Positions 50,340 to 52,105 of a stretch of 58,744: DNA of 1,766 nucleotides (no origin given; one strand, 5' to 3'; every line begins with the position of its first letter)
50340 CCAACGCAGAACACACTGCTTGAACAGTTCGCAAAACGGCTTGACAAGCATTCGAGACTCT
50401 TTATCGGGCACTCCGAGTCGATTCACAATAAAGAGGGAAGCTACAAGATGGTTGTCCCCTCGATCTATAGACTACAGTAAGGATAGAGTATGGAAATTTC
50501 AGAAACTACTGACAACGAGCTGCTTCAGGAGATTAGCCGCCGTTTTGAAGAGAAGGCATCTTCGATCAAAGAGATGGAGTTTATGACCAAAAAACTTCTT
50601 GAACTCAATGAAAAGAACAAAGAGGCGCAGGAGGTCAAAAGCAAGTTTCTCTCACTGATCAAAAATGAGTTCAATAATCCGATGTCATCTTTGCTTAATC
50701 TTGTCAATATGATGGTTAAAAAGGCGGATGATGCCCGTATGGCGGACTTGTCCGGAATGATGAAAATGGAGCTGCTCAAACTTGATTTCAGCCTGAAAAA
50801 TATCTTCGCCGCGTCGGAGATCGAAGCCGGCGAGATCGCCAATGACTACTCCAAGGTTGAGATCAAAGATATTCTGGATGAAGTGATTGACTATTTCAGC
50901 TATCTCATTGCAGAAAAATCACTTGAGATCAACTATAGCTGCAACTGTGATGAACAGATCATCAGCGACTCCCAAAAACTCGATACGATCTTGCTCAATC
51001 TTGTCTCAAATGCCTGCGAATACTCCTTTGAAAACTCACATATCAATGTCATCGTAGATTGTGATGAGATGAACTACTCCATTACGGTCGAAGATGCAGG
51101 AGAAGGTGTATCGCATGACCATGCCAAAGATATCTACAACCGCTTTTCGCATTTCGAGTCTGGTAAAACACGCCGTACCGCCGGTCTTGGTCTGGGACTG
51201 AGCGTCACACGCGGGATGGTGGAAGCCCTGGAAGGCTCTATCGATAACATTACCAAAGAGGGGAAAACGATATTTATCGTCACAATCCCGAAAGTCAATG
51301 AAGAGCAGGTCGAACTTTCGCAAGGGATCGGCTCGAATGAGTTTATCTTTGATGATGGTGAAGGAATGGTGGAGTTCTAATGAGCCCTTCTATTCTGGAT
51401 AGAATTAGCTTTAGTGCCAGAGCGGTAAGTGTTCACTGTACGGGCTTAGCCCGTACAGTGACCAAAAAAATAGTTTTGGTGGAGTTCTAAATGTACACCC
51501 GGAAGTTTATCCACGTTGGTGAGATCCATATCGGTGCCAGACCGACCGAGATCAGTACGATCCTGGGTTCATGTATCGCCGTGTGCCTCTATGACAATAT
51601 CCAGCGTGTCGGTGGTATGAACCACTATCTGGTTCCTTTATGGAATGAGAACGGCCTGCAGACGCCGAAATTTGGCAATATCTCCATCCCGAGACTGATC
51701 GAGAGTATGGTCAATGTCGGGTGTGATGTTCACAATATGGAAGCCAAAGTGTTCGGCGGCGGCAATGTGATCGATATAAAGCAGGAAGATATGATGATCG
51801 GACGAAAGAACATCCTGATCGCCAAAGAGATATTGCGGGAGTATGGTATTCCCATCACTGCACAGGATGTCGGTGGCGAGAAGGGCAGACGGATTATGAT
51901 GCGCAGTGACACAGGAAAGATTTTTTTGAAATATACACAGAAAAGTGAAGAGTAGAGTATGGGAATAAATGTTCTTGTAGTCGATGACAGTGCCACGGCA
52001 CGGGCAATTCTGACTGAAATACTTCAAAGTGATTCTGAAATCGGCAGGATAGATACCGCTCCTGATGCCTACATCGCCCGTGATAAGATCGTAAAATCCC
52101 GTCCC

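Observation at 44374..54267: Ten-gene Che-type operon with a diguanylate-cyclase output and a non-standard parts list: candidate novel chemosensory-to-c-di-GMP system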

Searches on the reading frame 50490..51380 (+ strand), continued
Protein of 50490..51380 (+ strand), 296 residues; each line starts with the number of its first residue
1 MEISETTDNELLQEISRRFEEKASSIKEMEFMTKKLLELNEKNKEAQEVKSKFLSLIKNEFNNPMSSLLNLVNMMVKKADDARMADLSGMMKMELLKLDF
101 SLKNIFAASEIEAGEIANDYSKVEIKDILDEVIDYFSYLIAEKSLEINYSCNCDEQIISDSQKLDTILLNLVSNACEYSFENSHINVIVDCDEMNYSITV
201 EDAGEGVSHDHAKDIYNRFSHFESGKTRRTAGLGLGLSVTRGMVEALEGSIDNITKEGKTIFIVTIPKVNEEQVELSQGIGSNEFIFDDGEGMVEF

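Call 86: search_protein_representatives(alignment_id=A1)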
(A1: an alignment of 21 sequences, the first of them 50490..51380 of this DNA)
Query: 21 sequences, 296 profile positions. Proteins with E-value up to 0.001 (for the whole library): 1014435; up to 1e-10: 551130; up to 1e-30: 1616. The best 150 are listed.
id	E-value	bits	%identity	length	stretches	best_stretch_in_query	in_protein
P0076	2.6e-136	470.2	-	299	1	1-296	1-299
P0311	2.8e-108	378.2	-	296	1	1-290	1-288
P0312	3.0e-106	371.5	-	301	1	1-295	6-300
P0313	3.8e-101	354.7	-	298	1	2-296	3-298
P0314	9.7e-97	340.3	-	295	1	2-296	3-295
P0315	4.1e-94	331.6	-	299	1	1-293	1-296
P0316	3.6e-90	318.7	-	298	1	3-292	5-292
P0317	1.3e-88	313.5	-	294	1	2-294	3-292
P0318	3.1e-88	312.4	-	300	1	3-290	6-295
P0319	3.8e-88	312.1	-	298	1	7-295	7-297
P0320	5.1e-88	311.6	-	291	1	2-273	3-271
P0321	1.8e-84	300.0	-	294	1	2-295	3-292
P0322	2.6e-84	299.5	-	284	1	5-290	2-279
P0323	7.8e-84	297.9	-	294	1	2-288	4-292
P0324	3.3e-77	276.1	-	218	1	1-211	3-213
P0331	2.3e-65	237.3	-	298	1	4-292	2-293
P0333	8.6e-64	232.1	-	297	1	3-291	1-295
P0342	2.4e-60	220.8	-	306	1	4-290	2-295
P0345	9.3e-60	218.9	-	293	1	3-290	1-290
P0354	9.7e-59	215.5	-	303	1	3-295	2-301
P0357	5.8e-58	213.0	-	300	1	5-295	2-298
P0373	1.7e-56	208.1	-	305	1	4-291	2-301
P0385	2.1e-55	204.5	-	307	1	3-292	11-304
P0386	3.4e-55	203.9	-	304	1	5-296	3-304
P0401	1.4e-53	198.6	-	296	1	5-296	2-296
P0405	1.9e-53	198.2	-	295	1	5-291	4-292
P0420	7.5e-53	196.2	-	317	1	2-291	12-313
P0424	1.2e-52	195.5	-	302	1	2-292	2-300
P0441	2.5e-51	191.2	-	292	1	5-291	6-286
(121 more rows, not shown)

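Call 88: find_encoding_contigs(protein=P0357, flank=9000, max_places=2)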
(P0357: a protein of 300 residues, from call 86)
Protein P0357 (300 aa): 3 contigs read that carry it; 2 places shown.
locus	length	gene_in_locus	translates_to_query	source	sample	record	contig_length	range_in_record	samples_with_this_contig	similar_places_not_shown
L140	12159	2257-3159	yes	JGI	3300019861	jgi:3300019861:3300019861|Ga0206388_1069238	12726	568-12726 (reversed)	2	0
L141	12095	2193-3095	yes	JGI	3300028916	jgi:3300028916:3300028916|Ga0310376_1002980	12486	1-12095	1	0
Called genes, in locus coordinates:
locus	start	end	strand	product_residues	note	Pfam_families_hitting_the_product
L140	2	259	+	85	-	PF01584:CheW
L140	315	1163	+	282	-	PF03705:CheR_N, PF01739:CheR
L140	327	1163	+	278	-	PF03705:CheR_N, PF01739:CheR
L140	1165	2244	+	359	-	PF00072:Response_reg, PF01339:CheB_methylest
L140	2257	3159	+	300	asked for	PF00512:HisKA, PF13581:HATPase_c_2 (faint), PF02518:HATPase_c, PF14501:HATPase_c_5 (weak)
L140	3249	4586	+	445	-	PF00015:MCPsignal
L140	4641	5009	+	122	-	PF00072:Response_reg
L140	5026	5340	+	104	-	PF01740:STAS, PF13466:STAS_2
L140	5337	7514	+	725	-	PF01627:Hpt, PF02895:H-kinase_dim, PF02518:HATPase_c, PF01584:CheW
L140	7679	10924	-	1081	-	PF08448:PAS_4, PF08447:PAS_3, PF00989:PAS, PF08448:PAS_4, PF00989:PAS, PF13426:PAS_9, PF00989:PAS, PF08448:PAS_4, +10 more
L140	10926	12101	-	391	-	PF08495:FIST, PF10442:FIST_C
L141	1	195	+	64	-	?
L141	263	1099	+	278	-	PF03705:CheR_N, PF01739:CheR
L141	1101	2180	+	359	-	PF00072:Response_reg, PF01339:CheB_methylest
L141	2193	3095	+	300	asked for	PF00512:HisKA, PF13581:HATPase_c_2 (faint), PF02518:HATPase_c, PF14501:HATPase_c_5 (weak)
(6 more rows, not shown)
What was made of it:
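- In a distant cluster a Pfam-positive STAS gene sits in the same place before cheA (call 88).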

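Call 89: list_cluster_members(proteins=[P0331, P0333, P0342, P0354, P0357, P0373, P0386, P0401, P0420, P0441])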
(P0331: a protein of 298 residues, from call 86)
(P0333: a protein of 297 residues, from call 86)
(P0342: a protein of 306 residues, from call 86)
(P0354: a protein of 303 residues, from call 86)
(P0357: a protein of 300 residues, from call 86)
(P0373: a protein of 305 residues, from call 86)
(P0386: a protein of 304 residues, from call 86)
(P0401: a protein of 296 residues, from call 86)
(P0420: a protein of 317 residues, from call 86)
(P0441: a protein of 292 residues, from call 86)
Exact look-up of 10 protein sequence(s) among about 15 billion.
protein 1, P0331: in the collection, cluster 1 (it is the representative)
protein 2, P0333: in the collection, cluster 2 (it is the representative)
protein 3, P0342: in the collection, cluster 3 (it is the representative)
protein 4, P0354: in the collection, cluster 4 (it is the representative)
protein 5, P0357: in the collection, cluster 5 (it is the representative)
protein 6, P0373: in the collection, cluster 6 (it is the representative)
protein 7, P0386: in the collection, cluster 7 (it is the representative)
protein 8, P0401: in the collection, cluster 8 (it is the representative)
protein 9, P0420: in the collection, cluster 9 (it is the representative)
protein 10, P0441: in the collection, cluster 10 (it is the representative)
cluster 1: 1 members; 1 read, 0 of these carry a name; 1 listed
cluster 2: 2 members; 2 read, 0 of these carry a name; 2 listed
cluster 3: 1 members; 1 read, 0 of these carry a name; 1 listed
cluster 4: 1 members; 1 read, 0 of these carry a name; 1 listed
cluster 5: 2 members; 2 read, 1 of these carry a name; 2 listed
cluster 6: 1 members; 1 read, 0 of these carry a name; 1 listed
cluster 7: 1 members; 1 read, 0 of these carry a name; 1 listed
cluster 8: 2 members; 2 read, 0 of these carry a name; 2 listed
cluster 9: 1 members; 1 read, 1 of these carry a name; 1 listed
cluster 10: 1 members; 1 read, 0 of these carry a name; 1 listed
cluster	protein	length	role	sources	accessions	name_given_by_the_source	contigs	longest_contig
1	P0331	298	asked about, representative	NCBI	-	-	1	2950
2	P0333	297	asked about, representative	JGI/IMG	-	-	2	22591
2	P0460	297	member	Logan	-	-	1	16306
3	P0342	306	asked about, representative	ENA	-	-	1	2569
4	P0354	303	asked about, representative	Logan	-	-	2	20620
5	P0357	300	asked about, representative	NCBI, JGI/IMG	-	signal transduction histidine kinase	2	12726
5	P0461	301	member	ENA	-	-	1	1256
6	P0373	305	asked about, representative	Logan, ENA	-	-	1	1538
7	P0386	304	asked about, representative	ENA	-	-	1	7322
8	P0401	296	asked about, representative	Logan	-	-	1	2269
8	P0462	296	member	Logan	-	-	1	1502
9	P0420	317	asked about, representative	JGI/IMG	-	signal transduction histidine kinase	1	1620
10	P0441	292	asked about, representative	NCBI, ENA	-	-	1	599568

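Call 91: find_encoding_contigs(protein=P0441, flank=9000, max_places=1)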
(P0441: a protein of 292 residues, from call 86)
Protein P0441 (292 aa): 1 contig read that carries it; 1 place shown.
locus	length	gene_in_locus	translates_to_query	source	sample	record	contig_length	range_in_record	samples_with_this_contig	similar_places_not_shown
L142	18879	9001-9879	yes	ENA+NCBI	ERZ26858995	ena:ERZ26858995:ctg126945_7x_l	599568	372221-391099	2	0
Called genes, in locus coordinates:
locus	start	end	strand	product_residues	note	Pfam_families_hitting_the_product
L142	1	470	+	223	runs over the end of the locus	-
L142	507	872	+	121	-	PF23198:PDE8A_N (weak), PF00072:Response_reg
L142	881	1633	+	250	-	PF00142:Fer4_NifH (weak), PF01656:CbiA, PF02374:ArsA_ATPase, PF06564:CBP_BcsQ, PF09140:MipZ, PF10609:ParA, PF13614:AAA_31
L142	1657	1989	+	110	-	-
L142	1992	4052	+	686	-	PF01627:Hpt, PF02895:H-kinase_dim, PF02518:HATPase_c, PF01584:CheW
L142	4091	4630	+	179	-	PF01584:CheW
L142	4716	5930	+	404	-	PF04966:OprB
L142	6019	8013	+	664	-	PF05227:CHASE3, PF00015:MCPsignal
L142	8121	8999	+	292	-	PF03705:CheR_N, PF01739:CheR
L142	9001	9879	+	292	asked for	PF02518:HATPase_c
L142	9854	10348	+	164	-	PF03975:CheD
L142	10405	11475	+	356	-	PF00072:Response_reg, PF01339:CheB_methylest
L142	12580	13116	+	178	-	-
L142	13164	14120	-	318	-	-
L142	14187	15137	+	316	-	PF00478:IMPDH, PF03060:NMO, PF05690:ThiG, PF01070:FMN_dh, PF04481:DUF561 (weak)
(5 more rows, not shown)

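Call 92: find_encoding_contigs(protein=P0333, flank=9000, max_places=1)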
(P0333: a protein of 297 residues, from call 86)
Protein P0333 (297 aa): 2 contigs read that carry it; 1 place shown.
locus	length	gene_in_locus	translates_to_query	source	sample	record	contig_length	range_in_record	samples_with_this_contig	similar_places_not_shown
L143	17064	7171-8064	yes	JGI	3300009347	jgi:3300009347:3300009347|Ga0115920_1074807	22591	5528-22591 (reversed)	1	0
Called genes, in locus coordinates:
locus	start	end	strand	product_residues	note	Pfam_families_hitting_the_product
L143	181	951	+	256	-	-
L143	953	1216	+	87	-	-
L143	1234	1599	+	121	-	PF00072:Response_reg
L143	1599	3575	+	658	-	PF01627:Hpt, PF02895:H-kinase_dim, PF02518:HATPase_c, PF01584:CheW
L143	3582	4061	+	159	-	PF01584:CheW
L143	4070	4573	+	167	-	PF13689:DUF4154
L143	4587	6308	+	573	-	PF00672:HAMP, PF00015:MCPsignal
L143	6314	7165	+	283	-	PF03705:CheR_N, PF08242:Methyltransf_12 (faint), PF01739:CheR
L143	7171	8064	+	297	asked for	PF02518:HATPase_c, PF14501:HATPase_c_5 (weak)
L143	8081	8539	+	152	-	PF03975:CheD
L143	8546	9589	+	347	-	PF00072:Response_reg, PF01339:CheB_methylest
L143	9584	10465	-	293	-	PF11751:PorP_SprF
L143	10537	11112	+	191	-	PF04542:Sigma70_r2 (weak)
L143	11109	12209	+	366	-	-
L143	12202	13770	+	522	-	PF23952:LRR_EndoS (faint), PF00560:LRR_1 (faint), PF13516:LRR_6 (faint), PF13855:LRR_8, PF12799:LRR_4, PF13855:LRR_8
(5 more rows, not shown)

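Call 93: find_encoding_contigs(protein=P0354, flank=9000, max_places=1)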
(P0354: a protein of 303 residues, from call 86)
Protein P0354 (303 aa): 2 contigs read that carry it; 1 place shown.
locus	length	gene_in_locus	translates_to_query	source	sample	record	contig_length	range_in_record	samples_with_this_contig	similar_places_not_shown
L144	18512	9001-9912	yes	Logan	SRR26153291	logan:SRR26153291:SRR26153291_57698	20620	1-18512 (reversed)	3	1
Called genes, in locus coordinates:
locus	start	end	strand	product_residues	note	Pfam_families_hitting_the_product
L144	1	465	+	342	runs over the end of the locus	PF13646:HEAT_2 (faint)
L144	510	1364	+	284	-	PF01040:UbiA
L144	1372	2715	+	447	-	PF01210:NAD_Gly3P_dh_N (faint), PF01262:AlaDh_PNT_C (faint), PF01488:Shikimate_DH (faint), PF02254:TrkA_N, PF02737:3HCDH_N (faint), PF02080:TrkA_C (weak), PF02254:TrkA_N, PF02080:TrkA_C, +5 more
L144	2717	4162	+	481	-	PF02386:TrkH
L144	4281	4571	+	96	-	PF00312:Ribosomal_S15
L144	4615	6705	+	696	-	PF01138:RNase_PH, PF03725:RNase_PH_C, PF03726:PNPase, PF01138:RNase_PH, PF00013:KH_1, PF00575:S1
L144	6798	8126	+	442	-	PF00675:Peptidase_M16, PF05193:Peptidase_M16_C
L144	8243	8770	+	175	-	PF09923:DUF2155 (weak)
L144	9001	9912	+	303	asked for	PF00512:HisKA (faint), PF02518:HATPase_c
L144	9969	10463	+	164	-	PF03975:CheD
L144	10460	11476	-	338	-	PF02912:Phe_tRNA-synt_N, PF01409:tRNA-synt_2d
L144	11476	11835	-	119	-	PF00453:Ribosomal_L20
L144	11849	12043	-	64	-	PF01632:Ribosomal_L35p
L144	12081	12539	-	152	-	PF05198:IF3_N, PF00707:IF3_C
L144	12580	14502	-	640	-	PF07973:tRNA_SAD, PF00587:tRNA-synt_2b, PF03129:HGTP_anticodon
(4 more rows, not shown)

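Call 95: find_encoding_contigs(protein=P0345, flank=7000, max_places=1)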
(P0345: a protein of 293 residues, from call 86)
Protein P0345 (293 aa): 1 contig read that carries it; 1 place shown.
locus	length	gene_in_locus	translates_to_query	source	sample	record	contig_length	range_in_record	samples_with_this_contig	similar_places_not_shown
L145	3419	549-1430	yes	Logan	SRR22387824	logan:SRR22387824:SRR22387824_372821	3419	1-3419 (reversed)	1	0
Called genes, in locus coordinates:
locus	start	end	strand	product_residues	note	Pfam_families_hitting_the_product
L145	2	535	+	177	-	?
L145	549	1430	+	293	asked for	PF02518:HATPase_c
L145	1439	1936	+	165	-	PF03975:CheD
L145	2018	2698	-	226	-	PF01346:FKBP_N, PF00254:FKBP_C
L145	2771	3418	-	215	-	?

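Call 96: find_encoding_contigs(protein=P0385, flank=7000, max_places=1)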
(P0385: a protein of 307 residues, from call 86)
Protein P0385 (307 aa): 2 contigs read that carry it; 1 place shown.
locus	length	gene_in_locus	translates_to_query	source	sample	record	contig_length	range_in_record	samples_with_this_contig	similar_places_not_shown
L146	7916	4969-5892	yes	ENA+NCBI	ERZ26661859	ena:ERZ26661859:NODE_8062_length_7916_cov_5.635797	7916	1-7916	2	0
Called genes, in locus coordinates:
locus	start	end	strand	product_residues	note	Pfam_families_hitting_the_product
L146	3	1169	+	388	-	?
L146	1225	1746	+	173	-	PF01584:CheW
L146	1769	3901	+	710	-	PF11845:Tll0287-like, PF00015:MCPsignal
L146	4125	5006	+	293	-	PF03705:CheR_N, PF08241:Methyltransf_11 (faint), PF13649:Methyltransf_25 (faint), PF01739:CheR, PF08242:Methyltransf_12 (weak)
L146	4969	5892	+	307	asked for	PF00512:HisKA (weak), PF02518:HATPase_c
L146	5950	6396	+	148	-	PF03975:CheD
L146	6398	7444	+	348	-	PF00072:Response_reg, PF01339:CheB_methylest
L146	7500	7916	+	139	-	?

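Call 97: find_encoding_contigs(protein=P0405, flank=7000, max_places=1)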
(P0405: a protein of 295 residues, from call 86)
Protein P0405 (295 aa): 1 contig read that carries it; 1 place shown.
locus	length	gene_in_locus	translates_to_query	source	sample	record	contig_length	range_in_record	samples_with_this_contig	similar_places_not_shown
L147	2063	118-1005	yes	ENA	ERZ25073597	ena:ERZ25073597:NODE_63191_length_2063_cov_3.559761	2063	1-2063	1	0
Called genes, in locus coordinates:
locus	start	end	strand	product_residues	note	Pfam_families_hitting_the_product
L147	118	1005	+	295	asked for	PF00512:HisKA (weak), PF02518:HATPase_c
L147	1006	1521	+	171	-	PF03975:CheD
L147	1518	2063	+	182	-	?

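Call 98: find_encoding_contigs(protein=P0424, flank=7000, max_places=1)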
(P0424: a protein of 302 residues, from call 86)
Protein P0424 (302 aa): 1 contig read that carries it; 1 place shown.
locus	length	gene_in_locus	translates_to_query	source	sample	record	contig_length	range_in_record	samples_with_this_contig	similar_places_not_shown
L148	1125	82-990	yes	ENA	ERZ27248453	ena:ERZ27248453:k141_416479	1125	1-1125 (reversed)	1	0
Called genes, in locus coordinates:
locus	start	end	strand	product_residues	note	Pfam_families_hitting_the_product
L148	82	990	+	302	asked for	PF02518:HATPase_c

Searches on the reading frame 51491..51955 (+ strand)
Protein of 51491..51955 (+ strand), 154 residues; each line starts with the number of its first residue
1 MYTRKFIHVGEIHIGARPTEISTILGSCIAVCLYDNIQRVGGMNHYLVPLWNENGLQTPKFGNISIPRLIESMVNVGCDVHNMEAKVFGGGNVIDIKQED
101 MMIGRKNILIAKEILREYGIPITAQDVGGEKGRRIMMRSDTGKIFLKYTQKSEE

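Call 3: search_protein_families(library=pfam, proteins=[window:51491-51955:+], max_evalue=0.01)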
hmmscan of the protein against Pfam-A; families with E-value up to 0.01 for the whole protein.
window:51491-51955:+ (154 aa): 1 family
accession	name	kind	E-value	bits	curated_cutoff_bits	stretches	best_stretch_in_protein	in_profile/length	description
PF03975.18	CheD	-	5.6e-26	91.3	25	1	56-147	14-107/108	CheD chemotactic sensory transduction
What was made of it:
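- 51491..51955 (+): CheD (chemoreceptor glutamine deamidase family). Pfam CheD, E = 6e-26 (call 3).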

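Call 78: search_protein_families(library=ncbifam, proteins=[window:51491-51955:+], max_evalue=0.01)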
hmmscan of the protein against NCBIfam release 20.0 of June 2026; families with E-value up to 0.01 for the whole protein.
window:51491-51955:+ (154 aa): 9 families
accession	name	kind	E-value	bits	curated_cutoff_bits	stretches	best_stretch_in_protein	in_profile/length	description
NF010013.0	PRK13487.1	equivalog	5.4e-34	117.4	223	1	10-151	31-172/201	chemoreceptor glutamine deamidase CheD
NF041119.1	CheD_Thtga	equivalog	1.1e-31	110.3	240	1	4-151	2-151/160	chemoreceptor glutamine deamidase/glutamate methylesterase CheD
NF010018.0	PRK13495.1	equivalog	5.3e-29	101.5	243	1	4-150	3-149/159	chemoreceptor glutamine deamidase CheD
NF010015.0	PRK13490.1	equivalog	8.1e-28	97.5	251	1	9-147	10-153/162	chemoreceptor glutamine deamidase CheD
NF010017.0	PRK13494.1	equivalog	3.5e-25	88.5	285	1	19-150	27-158/163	chemoreceptor glutamine deamidase CheD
NF010014.0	PRK13489.1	equivalog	4.8e-25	89.1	290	1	21-149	37-168/238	chemoreceptor glutamine deamidase CheD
NF010019.0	PRK13497.1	equivalog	2.6e-22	79.5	313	1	7-143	12-149/184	chemoreceptor glutamine deamidase CheD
NF010020.0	PRK13498.1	equivalog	3.6e-22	79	236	1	8-150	13-159/168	chemoreceptor glutamine deamidase CheD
NF010016.0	PRK13493.1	equivalog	3.2e-20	72.9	369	1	12-149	51-195/227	chemoreceptor glutamine deamidase CheD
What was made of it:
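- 51491..51955 (+): NCBIfam CheD models (call 78).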
